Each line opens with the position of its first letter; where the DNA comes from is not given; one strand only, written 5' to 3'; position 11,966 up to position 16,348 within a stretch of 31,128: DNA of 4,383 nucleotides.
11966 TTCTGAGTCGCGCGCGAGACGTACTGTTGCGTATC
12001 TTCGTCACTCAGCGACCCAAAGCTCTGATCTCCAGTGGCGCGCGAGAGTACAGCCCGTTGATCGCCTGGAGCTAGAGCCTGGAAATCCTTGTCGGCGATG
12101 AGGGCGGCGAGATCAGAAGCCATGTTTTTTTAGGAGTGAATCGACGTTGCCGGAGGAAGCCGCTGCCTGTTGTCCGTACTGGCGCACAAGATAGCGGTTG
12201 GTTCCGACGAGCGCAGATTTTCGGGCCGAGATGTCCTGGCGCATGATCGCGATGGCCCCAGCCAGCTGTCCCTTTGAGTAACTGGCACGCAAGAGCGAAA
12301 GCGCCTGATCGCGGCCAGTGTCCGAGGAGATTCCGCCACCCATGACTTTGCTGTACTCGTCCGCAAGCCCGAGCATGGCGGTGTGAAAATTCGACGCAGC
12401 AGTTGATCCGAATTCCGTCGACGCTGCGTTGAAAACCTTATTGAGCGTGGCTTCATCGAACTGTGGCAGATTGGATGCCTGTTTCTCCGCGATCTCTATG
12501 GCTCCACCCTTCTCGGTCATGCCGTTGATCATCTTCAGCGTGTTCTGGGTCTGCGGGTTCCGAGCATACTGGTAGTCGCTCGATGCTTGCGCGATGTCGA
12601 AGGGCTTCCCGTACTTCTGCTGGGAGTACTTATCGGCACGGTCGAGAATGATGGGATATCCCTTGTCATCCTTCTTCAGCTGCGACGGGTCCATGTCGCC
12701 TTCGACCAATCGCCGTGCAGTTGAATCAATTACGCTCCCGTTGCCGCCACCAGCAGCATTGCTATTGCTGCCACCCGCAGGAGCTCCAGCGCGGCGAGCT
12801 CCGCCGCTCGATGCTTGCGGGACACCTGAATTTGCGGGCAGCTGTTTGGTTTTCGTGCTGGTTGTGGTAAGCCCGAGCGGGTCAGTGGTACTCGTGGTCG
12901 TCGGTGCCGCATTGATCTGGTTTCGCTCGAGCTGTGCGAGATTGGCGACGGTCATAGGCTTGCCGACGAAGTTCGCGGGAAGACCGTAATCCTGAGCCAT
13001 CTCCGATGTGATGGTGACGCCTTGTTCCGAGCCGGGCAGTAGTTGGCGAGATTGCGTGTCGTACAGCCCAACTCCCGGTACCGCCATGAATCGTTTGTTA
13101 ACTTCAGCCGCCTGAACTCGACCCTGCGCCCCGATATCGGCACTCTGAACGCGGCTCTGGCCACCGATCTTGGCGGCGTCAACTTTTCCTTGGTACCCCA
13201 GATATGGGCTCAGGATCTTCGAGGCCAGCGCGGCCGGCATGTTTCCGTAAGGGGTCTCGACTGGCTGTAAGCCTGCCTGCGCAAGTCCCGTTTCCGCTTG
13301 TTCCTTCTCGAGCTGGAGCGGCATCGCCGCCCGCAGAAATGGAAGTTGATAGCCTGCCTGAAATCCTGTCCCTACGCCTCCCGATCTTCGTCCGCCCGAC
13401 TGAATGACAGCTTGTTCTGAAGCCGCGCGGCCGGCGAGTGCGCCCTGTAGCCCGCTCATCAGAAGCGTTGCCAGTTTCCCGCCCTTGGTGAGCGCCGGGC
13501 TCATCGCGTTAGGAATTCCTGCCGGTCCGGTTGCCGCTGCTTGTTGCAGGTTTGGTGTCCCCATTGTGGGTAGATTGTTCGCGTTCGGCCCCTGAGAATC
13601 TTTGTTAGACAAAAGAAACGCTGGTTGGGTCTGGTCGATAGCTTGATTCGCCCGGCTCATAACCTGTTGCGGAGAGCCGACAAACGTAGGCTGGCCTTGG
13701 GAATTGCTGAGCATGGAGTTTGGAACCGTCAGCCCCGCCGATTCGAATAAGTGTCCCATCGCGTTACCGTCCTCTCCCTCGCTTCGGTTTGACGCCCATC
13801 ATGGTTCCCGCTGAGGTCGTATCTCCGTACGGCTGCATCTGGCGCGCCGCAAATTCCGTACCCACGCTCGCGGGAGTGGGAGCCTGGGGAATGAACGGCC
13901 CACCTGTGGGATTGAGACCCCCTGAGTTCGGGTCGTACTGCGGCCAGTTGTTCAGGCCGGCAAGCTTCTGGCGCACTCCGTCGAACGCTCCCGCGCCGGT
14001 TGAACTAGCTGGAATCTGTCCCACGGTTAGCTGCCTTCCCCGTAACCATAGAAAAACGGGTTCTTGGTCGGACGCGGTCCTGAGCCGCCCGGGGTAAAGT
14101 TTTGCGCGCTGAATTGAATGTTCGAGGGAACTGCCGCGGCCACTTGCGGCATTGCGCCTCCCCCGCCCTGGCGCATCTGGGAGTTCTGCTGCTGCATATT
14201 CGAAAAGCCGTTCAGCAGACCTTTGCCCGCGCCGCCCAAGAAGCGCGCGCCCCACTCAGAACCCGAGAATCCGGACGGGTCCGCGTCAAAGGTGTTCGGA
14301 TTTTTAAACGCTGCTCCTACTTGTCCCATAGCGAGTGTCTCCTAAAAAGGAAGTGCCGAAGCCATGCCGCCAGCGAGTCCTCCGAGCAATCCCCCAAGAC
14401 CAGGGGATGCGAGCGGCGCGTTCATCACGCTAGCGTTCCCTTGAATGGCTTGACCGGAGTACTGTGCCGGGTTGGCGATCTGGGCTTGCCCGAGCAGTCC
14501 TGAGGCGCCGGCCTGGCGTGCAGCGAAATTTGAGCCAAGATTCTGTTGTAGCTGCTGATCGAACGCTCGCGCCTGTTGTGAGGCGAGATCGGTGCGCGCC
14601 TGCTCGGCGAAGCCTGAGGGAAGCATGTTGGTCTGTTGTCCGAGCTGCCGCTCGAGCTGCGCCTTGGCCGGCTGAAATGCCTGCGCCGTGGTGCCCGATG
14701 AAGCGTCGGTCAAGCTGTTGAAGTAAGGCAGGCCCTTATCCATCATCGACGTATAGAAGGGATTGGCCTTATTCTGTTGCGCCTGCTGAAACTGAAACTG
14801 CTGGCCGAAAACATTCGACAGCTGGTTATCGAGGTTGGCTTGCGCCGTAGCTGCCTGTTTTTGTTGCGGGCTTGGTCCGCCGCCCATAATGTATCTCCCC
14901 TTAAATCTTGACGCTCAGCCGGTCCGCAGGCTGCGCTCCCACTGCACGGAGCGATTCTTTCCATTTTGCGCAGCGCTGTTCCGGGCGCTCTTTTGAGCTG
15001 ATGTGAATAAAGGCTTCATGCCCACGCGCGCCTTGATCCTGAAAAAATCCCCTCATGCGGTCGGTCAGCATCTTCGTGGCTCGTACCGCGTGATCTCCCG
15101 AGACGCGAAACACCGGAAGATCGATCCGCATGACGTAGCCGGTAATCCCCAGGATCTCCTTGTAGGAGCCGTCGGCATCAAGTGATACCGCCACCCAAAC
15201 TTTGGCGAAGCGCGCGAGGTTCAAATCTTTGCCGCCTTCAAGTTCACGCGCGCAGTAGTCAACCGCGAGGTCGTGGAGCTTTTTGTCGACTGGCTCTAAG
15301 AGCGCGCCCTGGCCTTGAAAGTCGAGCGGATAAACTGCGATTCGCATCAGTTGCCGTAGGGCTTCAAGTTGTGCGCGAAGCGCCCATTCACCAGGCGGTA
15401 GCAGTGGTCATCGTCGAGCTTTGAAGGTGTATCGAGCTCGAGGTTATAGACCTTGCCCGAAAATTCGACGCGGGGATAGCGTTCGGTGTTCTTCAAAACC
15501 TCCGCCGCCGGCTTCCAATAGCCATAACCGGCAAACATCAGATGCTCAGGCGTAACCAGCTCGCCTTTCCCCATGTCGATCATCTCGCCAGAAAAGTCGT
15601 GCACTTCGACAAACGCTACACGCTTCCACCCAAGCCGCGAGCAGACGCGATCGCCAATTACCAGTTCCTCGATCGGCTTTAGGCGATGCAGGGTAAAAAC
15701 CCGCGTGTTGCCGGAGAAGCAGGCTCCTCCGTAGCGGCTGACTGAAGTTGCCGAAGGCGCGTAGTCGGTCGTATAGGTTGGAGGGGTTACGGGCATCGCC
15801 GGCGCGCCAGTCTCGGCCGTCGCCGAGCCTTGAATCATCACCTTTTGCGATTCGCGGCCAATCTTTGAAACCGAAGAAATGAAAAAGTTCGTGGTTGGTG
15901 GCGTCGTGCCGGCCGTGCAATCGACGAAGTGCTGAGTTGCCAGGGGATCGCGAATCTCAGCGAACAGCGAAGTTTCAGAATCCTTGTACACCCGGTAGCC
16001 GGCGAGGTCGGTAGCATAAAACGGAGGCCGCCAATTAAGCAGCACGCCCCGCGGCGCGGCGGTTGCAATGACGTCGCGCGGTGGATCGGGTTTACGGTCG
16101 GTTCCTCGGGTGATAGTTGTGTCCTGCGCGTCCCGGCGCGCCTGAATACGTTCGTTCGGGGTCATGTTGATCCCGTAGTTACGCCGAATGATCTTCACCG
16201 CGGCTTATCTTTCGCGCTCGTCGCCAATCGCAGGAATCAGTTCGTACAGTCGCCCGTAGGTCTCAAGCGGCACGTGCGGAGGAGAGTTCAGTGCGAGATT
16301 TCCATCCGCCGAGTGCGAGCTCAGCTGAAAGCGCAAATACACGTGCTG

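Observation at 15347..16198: Hint (intein-like) autoprocessing domain on a virion-module FN3 protein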

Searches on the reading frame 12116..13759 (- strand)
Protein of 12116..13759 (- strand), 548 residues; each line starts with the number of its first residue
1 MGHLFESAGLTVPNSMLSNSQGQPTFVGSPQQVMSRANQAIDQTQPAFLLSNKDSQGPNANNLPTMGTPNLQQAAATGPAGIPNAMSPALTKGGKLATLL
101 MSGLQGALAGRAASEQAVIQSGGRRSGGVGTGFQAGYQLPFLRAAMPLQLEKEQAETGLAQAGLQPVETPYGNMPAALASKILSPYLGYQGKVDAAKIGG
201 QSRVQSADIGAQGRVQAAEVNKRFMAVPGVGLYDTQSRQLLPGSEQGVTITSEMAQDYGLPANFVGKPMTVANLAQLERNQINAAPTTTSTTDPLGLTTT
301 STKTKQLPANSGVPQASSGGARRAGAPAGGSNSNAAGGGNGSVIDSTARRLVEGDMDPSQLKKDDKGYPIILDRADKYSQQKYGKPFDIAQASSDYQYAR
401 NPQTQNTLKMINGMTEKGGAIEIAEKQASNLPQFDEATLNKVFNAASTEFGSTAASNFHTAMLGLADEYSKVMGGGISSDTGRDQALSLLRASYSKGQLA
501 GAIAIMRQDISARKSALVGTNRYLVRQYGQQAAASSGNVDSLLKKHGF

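Call 4: search_protein_families(library=pfam, proteins=[window:12116-13759:-], max_evalue=1)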
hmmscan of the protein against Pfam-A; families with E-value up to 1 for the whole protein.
window:12116-13759:- (548 aa): 1 family
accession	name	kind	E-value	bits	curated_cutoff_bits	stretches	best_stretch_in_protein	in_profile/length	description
PF08044.16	DUF1707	-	0.17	12.4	27.6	1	479-499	4-24/53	DUF1707 SHOCT-like domain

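Call 5: search_protein_families(library=phrogs, proteins=[window:12116-13759:-], max_evalue=0.01)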
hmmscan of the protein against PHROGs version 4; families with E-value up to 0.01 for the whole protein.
window:12116-13759:- (548 aa): 0 families

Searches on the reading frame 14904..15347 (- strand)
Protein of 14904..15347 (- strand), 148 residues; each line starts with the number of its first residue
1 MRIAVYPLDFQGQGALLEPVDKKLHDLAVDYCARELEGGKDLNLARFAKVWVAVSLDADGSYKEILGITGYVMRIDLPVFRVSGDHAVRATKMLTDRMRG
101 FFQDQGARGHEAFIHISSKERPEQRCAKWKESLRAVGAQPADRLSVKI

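Call 4: search_protein_families(library=pfam, proteins=[window:14904-15347:-], max_evalue=1)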
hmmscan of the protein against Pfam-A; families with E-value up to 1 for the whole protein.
window:14904-15347:- (148 aa): 0 families

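Call 5: search_protein_families(library=phrogs, proteins=[window:14904-15347:-], max_evalue=0.01)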
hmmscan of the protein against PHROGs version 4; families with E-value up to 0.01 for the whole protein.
window:14904-15347:- (148 aa): 0 families

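Call 57: find_homologous_proteins(query=window:14904-15347:-, max_evalue=0.001)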
Query window:14904-15347:- (148 aa): 50 proteins with E <= 0.001 among 96 candidates.
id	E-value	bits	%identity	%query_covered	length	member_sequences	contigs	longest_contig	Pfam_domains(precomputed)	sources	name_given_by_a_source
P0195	4.0e-93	327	100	100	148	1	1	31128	-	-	-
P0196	4.9e-71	255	78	100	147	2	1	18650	-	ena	-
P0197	4.6e-70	252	77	100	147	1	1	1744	-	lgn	-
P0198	7.6e-68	245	77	100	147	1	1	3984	-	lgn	-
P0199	1.4e-67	244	74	100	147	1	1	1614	-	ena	-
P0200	8.3e-65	235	72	100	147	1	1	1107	-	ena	-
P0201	1.0e-64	235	72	100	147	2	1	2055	-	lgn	-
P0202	2.4e-64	234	68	100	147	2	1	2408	-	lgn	-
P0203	1.4e-63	231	74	100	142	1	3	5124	-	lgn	-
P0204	1.1e-62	228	70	100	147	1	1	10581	-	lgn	-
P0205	8.3e-62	225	72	100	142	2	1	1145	-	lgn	-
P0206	1.1e-61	225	69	99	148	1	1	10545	-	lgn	-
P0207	1.8e-61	224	71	100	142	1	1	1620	-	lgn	-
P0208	2.1e-61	224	70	100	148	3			-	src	-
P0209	6.0e-61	223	68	100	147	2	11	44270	-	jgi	jgi:hypothetical protein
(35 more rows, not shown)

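Call 69: predict_structure(alignment_id=A6)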
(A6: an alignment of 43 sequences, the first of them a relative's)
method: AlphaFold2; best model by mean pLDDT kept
length: 148 residues; sequences in the alignment: 43
mean_pLDDT: 84.5   pTM: 0.79
mean pLDDT of the five models: 84.5, 80.8, 79.0, 78.1, 76.9
residues with pLDDT >= 90: 63; 70-90: 66; 50-70: 19; < 50: 0
segments of 3 or more residues with pLDDT < 50: none
pLDDT, mean of each block of 10 residues (from residue 1): 94 90 97 87 91 96 94 80 87 90 88 66 64 72 68
secondary structure, 60 per line:
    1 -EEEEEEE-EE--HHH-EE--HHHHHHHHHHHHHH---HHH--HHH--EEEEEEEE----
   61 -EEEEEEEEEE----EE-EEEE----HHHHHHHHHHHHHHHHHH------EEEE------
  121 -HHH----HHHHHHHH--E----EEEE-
elements in order: E2-8 H22-35 E49-56 E62-71 E79-82 H87-104 E111-114 H129-136 E144-147

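Call 93: fold_search(model_id=the predicted structure, library=pdb)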
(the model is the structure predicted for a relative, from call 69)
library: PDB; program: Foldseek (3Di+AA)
matches with E <= 10: 271; with E <= 0.001: 0
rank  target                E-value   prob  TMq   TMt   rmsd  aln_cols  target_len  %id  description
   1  4crz_B                1.8e-03  1.00  0.56  0.63   4.2       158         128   10  Direct visualisation of strain-induced protein prost-translational modification (released 2015-03-25)
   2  7ypu_A                1.6e-02  0.91  0.37  0.34   9.0       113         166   17  OrfE-CoA-glycylthricin complex (released 2023-05-31)
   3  9isq_A                2.1e-02  0.90  0.42  0.10   8.9       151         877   15  Apo-state E.coli PatZ (released 2025-06-04)
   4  3p2f                  4.4e-02  0.93  0.51  0.45   5.0       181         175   12  Crystal structure of TofI in an apo form (released 2011-07-06)
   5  2atr                  5.2e-02  0.84  0.45  0.49   6.2       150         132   10  Acetyltransferase, GNAT family protein SP0256 from Streptococcus pneumoniae TIGR4 (released 2005-10-11)
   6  1q2d_A                5.6e-02  0.60  0.39  0.36  11.1       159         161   15  Crystal Structure of Tetrahymena GCN5 With Bound Coenzyme A and a 19-residue p53 peptide (released 2004-08-03)
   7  1qsn_A                7.6e-02  0.44  0.39  0.36  11.1       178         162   14  CRYSTAL STRUCTURE OF TETRAHYMENA GCN5 WITH BOUND COENZYME A AND HISTONE H3 PEPTIDE (released 1999-09-08)
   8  4orf                  9.1e-02  0.75  0.46  0.25   8.6       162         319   12  cAMP-binding acyltransferase from Mycobacterium smegmatis, mutant R95K (released 2014-04-30)
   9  4kvm_E                1.0e-01  0.33  0.34  0.33   9.2       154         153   14  The NatA (Naa10p/Naa15p) amino-terminal acetyltransferase complex bound to a bisubstrate analog (released 2013-07-31)
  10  9f1b_DC               1.1e-01  0.57  0.35  0.33   4.9       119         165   13  Mammalian ternary complex of a translating 80S ribosome, NAC and NatA/E (released 2024-08-21)
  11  2ozu                  1.5e-01  0.77  0.47  0.31   5.3       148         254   12  Crystal structure of human MYST histone acetyltransferase 3 in complex with acetylcoenzyme A (released 2007-03-13)
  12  9gj6_C                1.5e-01  0.44  0.42  0.36   6.9       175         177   11  Human 80S ribosome in complex with NatA in proximal and distal position (released 2026-02-18)
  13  4y49_B                1.9e-01  0.66  0.39  0.36   5.3       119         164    9  Crystal structure of yeast N-terminal acetyltransferase (ppGpp) NatE in complex with a bisubstrate (released 2016-07-13)
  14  9gj6_A                2.0e-01  0.51  0.43  0.36   5.7       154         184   12  Human 80S ribosome in complex with NatA in proximal and distal position (released 2026-02-18)
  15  3f8k                  2.4e-01  0.54  0.45  0.49   6.0       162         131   12  Crystal structure of protein acetyltransferase (PAT) from Sulfolobus solfataricus (released 2009-05-26)
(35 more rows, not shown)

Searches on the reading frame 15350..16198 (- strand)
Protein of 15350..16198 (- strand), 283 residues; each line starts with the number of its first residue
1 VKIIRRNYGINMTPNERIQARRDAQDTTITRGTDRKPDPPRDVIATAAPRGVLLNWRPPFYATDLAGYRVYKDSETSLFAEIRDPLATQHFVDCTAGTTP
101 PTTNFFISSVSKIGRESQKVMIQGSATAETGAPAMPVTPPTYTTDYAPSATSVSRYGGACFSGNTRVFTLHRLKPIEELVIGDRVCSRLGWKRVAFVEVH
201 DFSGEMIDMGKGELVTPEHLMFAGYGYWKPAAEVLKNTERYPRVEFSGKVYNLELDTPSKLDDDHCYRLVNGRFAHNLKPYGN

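Call 4: search_protein_families(library=pfam, proteins=[window:15350-16198:-], max_evalue=1)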
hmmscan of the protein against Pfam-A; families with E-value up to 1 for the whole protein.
window:15350-16198:- (283 aa): 6 families
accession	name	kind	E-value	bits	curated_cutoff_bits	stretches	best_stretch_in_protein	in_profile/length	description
PF14623.11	Vint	-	5.9e-05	23.4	27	1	159-265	1-101/166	Hint-domain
PF01079.26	Hint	-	0.00099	19.2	29.7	1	150-202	3-56/213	Hint module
PF25523.1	Ig_RIMBP2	-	0.0023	18.4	27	1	37-115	3-89/105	RIMBP2-like, immunoglobulin-like domain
PF13403.11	Hint_2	-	0.071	13.9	28.4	1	160-188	2-30/147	Hint domain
PF00041.27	fn3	-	0.096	13.3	25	1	38-85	1-46/84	Fibronectin type III domain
PF10459.15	Peptidase_S46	-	0.38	9.8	22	1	55-97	191-235/698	Peptidase S46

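Call 5: search_protein_families(library=phrogs, proteins=[window:15350-16198:-], max_evalue=0.01)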
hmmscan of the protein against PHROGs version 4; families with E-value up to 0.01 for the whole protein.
window:15350-16198:- (283 aa): 0 families
